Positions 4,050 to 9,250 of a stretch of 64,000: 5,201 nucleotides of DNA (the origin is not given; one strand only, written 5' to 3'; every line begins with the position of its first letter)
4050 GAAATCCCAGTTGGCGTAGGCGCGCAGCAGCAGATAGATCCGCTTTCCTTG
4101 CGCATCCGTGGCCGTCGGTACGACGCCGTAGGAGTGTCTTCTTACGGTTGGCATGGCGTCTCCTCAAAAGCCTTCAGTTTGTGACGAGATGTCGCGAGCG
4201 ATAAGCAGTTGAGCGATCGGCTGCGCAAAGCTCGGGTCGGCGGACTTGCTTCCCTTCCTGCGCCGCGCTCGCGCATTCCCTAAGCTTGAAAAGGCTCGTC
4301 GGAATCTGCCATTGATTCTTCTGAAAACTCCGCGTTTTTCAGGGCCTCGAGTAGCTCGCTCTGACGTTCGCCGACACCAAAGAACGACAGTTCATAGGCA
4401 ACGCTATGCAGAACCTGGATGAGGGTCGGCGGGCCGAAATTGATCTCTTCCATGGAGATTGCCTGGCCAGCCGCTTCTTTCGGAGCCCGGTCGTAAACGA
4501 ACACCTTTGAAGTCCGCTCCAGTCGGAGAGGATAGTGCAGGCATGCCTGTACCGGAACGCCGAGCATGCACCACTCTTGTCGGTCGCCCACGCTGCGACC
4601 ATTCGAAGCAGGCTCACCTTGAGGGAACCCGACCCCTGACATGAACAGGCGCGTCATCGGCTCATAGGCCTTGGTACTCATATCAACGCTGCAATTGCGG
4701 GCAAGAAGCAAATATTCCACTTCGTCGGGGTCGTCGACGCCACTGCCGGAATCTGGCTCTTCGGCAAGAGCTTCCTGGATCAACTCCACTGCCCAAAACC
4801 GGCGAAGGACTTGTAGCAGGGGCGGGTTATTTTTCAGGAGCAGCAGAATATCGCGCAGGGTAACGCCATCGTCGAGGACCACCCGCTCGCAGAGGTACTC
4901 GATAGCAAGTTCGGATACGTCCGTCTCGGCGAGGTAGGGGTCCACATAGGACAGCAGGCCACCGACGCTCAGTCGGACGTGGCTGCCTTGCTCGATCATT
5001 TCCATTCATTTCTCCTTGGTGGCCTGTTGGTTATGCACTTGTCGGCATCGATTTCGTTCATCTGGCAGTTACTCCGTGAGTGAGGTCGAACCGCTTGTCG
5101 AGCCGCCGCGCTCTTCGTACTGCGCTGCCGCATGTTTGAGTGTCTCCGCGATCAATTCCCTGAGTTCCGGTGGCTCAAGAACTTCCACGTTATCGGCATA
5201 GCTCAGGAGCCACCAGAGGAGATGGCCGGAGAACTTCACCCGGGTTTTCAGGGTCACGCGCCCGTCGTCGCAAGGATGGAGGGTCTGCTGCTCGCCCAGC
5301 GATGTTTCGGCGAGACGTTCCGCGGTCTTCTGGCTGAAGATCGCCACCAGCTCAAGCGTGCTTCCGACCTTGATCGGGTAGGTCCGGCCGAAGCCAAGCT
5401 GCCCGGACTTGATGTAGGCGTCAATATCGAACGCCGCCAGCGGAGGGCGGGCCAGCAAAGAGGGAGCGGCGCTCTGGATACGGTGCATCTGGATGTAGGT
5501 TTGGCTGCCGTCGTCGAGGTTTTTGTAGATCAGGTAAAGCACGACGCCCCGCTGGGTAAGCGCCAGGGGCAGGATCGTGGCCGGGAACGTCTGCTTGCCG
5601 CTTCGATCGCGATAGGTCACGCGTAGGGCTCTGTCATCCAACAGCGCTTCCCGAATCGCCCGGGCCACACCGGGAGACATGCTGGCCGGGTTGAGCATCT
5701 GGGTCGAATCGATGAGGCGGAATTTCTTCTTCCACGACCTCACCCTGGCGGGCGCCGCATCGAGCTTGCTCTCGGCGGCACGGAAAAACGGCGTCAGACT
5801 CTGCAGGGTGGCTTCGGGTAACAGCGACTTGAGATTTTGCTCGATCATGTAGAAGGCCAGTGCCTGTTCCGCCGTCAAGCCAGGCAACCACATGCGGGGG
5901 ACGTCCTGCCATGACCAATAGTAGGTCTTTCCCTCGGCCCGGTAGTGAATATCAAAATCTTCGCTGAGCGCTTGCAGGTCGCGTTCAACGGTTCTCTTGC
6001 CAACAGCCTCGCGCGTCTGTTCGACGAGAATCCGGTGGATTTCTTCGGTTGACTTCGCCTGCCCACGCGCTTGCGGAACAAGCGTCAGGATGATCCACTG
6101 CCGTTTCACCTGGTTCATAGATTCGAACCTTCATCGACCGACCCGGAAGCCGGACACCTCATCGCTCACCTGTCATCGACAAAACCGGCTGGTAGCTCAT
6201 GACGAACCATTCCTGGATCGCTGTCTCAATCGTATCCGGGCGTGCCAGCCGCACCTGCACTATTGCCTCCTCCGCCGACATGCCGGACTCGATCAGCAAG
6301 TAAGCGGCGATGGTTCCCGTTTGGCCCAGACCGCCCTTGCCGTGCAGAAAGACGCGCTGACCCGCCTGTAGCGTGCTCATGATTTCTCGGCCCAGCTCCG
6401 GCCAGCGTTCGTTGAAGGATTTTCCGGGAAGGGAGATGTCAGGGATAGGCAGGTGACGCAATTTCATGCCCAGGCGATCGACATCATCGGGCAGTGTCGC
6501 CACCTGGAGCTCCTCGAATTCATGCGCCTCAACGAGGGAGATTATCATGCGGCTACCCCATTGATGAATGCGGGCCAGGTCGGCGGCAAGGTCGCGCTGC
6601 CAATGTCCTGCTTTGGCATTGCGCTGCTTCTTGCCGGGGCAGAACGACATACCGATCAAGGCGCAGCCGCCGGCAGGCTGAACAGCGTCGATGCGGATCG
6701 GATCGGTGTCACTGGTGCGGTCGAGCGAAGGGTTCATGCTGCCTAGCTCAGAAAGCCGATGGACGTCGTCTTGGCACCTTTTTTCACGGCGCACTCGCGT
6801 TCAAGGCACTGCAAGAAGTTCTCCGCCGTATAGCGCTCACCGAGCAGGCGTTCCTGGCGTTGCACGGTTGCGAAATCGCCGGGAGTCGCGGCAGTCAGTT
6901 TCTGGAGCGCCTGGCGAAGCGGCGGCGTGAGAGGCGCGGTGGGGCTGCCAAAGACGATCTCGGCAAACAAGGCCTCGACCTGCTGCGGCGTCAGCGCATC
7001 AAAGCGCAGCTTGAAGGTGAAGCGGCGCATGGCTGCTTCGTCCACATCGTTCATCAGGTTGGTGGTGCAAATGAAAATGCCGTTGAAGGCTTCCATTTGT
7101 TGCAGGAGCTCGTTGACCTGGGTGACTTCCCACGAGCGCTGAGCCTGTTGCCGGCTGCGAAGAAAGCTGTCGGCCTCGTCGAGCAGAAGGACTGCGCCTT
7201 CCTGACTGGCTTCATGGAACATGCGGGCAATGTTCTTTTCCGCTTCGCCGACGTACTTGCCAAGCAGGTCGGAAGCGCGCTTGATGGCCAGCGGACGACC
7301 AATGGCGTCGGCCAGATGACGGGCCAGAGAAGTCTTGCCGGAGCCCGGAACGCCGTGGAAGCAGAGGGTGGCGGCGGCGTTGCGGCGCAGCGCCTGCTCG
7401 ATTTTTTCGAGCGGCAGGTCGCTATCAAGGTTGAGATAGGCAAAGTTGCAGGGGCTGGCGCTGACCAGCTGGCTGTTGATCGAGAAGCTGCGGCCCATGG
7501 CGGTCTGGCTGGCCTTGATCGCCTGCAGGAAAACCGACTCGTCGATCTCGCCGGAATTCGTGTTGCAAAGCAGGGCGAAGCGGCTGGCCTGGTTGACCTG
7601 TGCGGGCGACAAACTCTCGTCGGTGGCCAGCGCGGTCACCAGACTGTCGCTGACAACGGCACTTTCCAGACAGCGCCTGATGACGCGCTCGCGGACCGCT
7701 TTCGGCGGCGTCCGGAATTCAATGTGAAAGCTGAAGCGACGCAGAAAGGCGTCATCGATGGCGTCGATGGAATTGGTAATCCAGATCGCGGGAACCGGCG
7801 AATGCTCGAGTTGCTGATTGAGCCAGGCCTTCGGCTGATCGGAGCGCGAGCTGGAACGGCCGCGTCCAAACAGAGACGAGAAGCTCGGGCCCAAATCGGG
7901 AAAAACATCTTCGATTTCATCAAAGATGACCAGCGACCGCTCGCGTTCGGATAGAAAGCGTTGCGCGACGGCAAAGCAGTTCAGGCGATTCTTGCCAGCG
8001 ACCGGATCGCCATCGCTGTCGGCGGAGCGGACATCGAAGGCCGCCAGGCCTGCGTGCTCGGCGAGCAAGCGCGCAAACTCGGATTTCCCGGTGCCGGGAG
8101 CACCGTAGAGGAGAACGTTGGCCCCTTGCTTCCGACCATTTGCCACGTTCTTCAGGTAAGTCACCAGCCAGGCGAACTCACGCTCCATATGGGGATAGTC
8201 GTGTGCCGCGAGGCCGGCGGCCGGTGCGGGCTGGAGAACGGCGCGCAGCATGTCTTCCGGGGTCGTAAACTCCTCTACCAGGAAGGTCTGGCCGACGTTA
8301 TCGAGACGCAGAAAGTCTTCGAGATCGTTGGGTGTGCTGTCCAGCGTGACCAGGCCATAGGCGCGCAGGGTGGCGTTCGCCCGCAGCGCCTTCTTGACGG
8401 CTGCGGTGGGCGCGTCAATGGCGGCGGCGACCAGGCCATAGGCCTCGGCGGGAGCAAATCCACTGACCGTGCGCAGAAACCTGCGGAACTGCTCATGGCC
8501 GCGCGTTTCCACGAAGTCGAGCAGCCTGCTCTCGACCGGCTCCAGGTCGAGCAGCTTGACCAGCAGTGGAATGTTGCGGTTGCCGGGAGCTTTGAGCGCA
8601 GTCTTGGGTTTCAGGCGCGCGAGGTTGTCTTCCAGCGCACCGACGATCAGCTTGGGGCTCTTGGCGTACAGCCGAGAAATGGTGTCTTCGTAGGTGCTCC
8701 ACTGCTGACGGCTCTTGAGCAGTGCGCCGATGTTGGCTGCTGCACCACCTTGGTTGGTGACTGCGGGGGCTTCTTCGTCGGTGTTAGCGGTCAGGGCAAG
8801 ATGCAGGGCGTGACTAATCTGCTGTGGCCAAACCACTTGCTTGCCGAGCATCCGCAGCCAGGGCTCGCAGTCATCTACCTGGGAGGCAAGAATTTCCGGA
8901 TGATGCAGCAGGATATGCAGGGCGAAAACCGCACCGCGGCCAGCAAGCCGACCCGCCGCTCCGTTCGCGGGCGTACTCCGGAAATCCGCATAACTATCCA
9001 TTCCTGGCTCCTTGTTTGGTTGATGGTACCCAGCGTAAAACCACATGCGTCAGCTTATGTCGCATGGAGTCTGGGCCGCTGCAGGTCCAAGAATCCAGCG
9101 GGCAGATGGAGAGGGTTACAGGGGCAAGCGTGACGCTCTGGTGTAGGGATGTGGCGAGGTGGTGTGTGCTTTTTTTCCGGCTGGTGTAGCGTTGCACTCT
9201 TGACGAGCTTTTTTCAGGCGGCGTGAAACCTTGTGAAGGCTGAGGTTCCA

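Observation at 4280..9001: AAA+ ATPase / dead-phosphatase / WYL regulator / acidic protein cassette beside a type IV nuclease: candidate uncharacterised defence or conflict system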

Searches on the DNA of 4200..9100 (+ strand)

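Call 10: search_dna_similar(query=window:4200-9100:+, collection=plasmids, mode=near)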
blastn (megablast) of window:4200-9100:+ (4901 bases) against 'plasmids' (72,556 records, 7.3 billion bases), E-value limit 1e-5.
No match.
